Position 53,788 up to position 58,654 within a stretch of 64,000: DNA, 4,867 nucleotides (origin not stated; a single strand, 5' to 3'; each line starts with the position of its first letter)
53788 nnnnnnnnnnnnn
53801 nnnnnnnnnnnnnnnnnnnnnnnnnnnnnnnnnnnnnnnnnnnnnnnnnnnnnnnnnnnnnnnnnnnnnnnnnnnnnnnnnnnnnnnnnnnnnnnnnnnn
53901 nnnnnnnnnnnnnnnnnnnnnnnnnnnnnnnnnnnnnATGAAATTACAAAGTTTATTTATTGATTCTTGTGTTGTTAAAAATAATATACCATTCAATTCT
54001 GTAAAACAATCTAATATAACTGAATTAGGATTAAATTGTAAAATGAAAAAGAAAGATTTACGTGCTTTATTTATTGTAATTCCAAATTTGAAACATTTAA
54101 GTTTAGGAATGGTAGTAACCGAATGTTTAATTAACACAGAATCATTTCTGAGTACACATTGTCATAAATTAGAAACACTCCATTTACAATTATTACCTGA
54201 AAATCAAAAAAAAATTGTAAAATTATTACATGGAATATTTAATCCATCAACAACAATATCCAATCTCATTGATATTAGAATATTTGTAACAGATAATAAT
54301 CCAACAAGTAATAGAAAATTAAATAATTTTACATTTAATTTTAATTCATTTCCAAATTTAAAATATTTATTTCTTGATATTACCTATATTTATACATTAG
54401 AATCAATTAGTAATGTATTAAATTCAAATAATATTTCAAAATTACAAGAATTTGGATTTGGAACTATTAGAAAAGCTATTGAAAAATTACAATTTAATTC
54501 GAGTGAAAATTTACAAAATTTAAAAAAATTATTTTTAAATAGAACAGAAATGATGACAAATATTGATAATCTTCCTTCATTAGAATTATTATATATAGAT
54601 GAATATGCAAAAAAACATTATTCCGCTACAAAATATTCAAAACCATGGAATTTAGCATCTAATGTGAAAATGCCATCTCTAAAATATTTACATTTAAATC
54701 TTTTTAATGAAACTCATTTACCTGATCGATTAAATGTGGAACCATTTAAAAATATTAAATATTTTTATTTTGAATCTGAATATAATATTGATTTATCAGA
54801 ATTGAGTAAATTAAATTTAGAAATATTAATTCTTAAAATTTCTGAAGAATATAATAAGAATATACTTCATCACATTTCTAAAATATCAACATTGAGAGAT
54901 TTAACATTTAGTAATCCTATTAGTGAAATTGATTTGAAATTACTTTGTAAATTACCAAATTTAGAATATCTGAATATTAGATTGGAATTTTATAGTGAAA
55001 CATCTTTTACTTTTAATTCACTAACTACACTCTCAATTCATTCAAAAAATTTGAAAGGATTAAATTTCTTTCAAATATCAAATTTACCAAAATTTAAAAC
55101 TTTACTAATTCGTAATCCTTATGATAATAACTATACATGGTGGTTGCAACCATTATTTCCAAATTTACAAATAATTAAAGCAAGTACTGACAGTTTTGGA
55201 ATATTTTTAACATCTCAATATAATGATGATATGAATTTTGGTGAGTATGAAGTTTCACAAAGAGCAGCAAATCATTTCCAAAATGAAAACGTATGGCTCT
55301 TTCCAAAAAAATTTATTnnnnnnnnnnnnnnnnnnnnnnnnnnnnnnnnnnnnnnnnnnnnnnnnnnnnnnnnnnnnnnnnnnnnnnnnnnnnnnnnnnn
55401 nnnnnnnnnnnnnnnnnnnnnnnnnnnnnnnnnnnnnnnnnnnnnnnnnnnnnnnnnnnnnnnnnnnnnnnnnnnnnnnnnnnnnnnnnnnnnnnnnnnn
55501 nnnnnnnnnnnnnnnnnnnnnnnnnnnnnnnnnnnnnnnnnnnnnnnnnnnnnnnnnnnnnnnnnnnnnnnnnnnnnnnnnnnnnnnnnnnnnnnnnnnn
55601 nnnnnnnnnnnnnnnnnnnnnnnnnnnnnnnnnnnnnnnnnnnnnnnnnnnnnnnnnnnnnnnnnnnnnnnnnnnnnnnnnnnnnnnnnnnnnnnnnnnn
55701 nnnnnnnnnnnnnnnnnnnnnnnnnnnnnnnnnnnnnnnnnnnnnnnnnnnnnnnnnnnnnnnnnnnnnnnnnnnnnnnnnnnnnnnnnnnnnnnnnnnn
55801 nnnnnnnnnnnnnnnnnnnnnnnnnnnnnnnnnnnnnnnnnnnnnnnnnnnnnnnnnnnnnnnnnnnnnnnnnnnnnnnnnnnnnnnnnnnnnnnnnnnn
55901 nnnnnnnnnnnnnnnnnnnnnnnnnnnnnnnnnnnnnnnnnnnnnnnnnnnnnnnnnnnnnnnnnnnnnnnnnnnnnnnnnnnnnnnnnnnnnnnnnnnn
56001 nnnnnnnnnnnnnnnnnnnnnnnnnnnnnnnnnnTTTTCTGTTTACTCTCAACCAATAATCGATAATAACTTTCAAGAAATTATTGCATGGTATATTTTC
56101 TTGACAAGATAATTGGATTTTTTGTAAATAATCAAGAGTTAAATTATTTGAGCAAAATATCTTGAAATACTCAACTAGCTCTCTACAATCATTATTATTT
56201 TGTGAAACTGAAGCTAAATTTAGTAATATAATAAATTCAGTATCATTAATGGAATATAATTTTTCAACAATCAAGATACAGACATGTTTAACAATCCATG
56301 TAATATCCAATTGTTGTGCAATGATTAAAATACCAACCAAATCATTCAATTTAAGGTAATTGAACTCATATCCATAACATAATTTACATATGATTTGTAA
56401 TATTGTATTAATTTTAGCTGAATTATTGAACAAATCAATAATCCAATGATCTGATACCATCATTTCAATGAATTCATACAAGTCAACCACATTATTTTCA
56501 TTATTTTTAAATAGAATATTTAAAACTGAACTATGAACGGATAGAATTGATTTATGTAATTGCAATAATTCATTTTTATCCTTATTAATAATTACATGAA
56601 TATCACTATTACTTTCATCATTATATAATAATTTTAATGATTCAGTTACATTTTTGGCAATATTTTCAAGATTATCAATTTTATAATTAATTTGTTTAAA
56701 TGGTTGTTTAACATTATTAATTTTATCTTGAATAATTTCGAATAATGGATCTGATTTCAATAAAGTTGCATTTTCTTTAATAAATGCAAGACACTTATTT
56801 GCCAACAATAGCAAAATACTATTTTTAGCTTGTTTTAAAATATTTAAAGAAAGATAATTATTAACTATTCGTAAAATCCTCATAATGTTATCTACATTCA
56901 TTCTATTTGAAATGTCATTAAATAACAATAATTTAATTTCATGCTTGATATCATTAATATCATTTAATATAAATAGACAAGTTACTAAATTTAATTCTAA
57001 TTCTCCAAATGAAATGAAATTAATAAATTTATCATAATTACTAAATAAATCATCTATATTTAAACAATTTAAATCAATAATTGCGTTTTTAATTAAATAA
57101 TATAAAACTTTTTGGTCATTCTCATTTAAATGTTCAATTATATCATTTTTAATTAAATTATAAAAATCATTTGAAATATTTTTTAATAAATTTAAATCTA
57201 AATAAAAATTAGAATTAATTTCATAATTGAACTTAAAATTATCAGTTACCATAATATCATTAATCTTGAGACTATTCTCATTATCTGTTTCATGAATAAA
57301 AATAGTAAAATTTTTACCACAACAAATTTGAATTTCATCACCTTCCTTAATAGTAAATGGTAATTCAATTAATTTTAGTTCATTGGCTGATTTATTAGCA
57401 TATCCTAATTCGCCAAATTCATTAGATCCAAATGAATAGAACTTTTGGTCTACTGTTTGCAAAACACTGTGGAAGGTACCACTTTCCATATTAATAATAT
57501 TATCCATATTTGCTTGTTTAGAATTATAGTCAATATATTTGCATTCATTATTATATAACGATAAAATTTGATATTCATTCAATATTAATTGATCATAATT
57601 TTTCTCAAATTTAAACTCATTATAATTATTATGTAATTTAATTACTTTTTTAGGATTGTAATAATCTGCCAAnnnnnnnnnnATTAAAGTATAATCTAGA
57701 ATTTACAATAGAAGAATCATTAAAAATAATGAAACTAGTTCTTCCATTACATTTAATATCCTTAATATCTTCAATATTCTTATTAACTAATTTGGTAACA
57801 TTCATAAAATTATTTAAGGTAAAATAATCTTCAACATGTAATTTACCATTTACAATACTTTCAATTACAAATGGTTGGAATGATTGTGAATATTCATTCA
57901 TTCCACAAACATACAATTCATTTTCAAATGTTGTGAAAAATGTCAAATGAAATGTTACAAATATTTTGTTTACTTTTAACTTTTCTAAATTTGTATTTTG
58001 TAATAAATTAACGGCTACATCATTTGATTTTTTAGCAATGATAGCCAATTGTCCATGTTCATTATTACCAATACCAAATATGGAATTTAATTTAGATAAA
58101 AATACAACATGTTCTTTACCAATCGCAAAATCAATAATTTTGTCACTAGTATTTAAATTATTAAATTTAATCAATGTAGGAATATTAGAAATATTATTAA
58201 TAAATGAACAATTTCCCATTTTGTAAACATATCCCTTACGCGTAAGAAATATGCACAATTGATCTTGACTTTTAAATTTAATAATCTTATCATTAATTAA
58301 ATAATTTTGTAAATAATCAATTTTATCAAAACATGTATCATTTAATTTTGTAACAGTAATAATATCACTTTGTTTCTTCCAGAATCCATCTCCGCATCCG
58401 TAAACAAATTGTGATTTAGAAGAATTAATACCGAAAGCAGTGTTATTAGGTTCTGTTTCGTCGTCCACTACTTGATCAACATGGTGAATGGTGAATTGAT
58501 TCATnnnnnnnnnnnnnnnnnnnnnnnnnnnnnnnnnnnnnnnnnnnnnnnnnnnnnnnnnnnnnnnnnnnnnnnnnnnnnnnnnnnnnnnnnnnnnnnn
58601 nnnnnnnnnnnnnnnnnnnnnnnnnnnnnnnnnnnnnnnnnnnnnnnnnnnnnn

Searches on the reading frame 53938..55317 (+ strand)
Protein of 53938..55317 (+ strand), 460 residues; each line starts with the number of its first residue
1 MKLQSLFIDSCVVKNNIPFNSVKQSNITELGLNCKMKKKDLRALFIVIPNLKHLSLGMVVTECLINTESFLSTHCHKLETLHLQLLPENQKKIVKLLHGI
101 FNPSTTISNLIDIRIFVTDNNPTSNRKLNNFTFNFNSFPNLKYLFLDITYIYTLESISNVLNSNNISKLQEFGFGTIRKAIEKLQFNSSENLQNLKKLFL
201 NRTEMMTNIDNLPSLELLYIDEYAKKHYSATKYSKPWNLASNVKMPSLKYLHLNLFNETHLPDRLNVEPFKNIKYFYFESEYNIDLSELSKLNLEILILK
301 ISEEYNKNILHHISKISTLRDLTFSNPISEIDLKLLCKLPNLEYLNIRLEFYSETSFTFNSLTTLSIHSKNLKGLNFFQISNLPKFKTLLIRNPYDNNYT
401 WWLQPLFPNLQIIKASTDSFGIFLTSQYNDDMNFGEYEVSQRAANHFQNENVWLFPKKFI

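Call 34: search_protein_families(library=pfam, proteins=[window:53938-55317:+], max_evalue=0.01)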
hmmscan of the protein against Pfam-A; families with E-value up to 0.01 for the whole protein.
window:53938-55317:+ (460 aa): 1 family
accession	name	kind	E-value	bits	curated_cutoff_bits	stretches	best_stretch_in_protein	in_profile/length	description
PF12799.13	LRR_4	-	0.0041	17.8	27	1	318-347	2-30/44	Leucine Rich repeats (2 copies)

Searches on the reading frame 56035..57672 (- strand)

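Call 60: search_protein_families(library=pfam, proteins=[window:56035-57672:-], max_evalue=0.01)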
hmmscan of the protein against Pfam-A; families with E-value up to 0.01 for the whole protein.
window:56035-57672:- (546 aa): 4 families
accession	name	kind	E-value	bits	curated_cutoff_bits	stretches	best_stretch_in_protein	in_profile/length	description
PF25390.1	WD40_RLD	-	4e-08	33.4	150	1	54-128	243-315/363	RCC1-like domain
PF00415.24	RCC1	-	0.00012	23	21.7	1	79-126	5-50/50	Regulator of chromosome condensation (RCC1) repeat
PF00651.37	BTB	-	0.00022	21.8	20.5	1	349-395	4-51/110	BTB/POZ domain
PF13540.12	RCC1_2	-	0.00089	19.4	22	0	61-87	3-29/30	Regulator of chromosome condensation (RCC1) repeat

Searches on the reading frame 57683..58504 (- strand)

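Call 60: search_protein_families(library=pfam, proteins=[window:57683-58504:-], max_evalue=0.01)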
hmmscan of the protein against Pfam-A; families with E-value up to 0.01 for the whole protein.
window:57683-58504:- (274 aa): 4 families
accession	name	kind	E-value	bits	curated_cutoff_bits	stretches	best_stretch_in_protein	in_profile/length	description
PF25390.1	WD40_RLD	-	5e-16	59.4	150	1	70-263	87-264/363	RCC1-like domain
PF13540.12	RCC1_2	-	1e-08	35.2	22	1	123-152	1-30/30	Regulator of chromosome condensation (RCC1) repeat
PF00415.24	RCC1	-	4.4e-07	30.8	21.7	0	93-136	12-50/50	Regulator of chromosome condensation (RCC1) repeat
PF25384.1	Alsin_RLD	-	0.0087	15.8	100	0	76-137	126-185/405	Alsin RCC1-like domain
